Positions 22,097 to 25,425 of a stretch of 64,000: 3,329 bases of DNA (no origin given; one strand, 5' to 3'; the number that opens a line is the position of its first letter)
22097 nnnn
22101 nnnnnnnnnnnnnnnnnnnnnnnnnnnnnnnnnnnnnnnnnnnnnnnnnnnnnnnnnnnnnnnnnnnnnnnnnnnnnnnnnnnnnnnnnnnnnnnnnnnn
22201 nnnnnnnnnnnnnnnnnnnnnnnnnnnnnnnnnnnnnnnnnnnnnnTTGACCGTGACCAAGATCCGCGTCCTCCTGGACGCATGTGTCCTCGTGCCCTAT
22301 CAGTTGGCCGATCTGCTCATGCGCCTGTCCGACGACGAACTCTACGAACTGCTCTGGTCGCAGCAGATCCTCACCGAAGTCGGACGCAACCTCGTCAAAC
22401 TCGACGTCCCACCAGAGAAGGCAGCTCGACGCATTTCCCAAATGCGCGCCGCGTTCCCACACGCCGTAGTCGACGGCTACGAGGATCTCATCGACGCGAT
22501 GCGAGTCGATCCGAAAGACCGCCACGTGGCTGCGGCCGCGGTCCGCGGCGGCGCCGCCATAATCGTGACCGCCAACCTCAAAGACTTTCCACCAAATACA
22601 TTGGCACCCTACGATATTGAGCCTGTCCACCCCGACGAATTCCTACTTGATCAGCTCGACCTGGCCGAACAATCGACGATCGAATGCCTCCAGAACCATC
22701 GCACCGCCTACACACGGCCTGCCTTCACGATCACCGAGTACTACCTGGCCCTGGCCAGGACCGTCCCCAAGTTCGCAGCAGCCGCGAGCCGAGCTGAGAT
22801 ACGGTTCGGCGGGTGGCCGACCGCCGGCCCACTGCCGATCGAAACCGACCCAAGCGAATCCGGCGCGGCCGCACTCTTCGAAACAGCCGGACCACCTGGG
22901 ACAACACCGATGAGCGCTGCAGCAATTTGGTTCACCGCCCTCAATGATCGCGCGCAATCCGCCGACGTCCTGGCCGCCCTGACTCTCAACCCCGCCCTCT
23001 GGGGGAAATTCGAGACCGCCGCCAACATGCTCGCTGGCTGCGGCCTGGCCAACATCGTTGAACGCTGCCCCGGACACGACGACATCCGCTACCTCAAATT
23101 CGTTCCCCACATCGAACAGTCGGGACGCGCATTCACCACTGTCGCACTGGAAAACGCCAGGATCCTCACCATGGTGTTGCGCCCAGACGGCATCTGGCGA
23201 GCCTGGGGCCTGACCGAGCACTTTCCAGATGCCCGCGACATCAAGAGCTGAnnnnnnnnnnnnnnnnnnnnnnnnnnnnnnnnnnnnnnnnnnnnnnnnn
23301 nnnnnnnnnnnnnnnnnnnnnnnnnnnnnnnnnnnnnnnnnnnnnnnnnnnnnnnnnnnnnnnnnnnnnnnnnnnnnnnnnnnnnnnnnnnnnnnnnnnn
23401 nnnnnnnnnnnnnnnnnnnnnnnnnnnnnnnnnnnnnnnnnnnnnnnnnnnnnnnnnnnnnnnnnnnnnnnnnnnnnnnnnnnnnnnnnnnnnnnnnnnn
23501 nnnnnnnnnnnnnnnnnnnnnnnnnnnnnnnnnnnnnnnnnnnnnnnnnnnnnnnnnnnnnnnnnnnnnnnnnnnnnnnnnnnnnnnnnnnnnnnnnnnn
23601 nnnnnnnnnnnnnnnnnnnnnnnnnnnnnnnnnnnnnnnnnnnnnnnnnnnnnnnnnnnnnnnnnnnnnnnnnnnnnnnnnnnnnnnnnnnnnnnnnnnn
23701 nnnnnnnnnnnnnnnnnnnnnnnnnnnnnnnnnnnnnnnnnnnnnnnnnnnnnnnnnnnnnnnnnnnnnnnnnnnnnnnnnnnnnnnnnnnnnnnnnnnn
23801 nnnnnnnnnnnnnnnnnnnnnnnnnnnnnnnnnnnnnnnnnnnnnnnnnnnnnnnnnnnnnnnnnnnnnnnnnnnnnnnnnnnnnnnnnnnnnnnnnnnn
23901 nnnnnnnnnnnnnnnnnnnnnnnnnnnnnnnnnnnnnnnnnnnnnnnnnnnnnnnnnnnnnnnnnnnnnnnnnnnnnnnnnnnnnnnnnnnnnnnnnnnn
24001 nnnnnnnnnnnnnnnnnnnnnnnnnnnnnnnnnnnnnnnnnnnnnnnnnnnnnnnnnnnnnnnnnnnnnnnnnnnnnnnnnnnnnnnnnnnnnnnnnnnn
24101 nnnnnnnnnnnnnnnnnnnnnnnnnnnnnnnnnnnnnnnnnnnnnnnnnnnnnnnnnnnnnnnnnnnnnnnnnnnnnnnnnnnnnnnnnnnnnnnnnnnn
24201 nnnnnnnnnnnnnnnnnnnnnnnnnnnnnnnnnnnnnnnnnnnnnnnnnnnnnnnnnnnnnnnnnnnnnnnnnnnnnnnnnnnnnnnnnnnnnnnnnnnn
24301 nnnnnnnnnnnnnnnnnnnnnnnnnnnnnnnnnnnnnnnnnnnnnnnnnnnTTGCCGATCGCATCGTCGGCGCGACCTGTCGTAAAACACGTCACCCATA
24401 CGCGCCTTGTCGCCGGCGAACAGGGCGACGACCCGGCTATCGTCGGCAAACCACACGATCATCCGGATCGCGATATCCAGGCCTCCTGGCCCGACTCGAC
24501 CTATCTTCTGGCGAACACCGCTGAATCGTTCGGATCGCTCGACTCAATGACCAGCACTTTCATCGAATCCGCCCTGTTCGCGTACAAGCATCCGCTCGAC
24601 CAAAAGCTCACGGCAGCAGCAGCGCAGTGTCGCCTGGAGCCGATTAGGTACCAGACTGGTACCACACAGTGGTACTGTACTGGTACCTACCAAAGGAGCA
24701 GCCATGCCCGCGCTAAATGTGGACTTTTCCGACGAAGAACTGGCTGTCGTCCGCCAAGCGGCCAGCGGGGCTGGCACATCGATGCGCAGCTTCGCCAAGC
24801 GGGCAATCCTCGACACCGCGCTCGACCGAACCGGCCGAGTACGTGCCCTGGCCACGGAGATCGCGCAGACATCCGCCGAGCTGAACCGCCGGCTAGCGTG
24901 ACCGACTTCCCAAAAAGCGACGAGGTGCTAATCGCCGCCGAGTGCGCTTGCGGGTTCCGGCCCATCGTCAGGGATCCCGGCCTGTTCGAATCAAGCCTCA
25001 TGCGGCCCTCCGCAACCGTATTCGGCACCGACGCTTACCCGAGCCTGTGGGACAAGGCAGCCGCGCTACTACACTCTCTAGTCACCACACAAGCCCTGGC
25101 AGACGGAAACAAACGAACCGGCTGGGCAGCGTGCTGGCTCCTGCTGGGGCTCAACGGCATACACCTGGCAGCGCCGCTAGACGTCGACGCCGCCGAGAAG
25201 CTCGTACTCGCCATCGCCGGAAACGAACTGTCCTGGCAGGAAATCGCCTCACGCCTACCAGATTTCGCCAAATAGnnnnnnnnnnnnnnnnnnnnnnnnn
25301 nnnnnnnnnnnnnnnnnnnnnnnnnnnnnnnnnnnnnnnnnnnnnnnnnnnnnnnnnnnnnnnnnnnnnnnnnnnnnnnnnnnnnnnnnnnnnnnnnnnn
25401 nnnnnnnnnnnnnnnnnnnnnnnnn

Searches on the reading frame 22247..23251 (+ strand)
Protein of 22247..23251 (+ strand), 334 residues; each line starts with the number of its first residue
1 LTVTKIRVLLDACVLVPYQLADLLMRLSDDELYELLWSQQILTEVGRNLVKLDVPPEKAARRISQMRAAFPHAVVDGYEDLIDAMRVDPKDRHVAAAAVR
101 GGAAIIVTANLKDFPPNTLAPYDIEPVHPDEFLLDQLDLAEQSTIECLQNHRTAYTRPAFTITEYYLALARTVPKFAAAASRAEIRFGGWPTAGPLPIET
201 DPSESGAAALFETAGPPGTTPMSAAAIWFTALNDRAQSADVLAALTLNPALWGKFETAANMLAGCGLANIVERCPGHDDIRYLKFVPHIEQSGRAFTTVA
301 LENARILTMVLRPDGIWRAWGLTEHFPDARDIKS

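Call 47: search_protein_families(library=pfam, proteins=[window:22247-23251:+], max_evalue=0.001)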
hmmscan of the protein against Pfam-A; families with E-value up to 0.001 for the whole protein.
window:22247-23251:+ (334 aa): 1 family
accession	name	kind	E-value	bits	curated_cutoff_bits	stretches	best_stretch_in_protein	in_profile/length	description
PF13470.12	PIN_3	-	6.9e-11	43.4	27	1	7-111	1-114/115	PIN domain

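Call 74: search_protein_families(library=padloc, proteins=[window:22247-23251:+], max_evalue=0.001)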
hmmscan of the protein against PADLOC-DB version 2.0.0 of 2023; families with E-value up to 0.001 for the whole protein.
window:22247-23251:+ (334 aa): 0 families

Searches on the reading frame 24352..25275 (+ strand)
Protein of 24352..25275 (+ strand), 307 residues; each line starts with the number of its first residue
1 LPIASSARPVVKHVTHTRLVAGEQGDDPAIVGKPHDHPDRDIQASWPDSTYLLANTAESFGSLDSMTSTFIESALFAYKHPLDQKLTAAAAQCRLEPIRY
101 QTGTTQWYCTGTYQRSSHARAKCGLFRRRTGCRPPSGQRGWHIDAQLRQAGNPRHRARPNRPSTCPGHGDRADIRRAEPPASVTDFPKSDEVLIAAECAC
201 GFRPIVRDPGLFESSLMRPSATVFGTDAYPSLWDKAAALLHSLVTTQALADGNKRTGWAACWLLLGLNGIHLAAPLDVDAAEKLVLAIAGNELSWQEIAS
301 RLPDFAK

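Call 47: search_protein_families(library=pfam, proteins=[window:24352-25275:+], max_evalue=0.001)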
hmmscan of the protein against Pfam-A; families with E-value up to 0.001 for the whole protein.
window:24352-25275:+ (307 aa): 1 family
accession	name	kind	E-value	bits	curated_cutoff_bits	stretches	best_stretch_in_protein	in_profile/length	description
PF02661.23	Fic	-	1.2e-10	42.5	24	1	207-265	24-93/93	Fic/DOC family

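Call 74: search_protein_families(library=padloc, proteins=[window:24352-25275:+], max_evalue=0.001)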
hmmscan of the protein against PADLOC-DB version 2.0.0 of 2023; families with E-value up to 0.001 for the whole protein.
window:24352-25275:+ (307 aa): 3 families
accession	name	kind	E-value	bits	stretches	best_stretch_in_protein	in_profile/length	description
PDLC04965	PDC-S23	-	1.2e-08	32.7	1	212-271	225-284/327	-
PDLC04963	PDC-S23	-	1.4e-07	29.3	1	212-262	208-258/312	-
PDLC04964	PDC-S23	-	1e-06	26.2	1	207-283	224-299/331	-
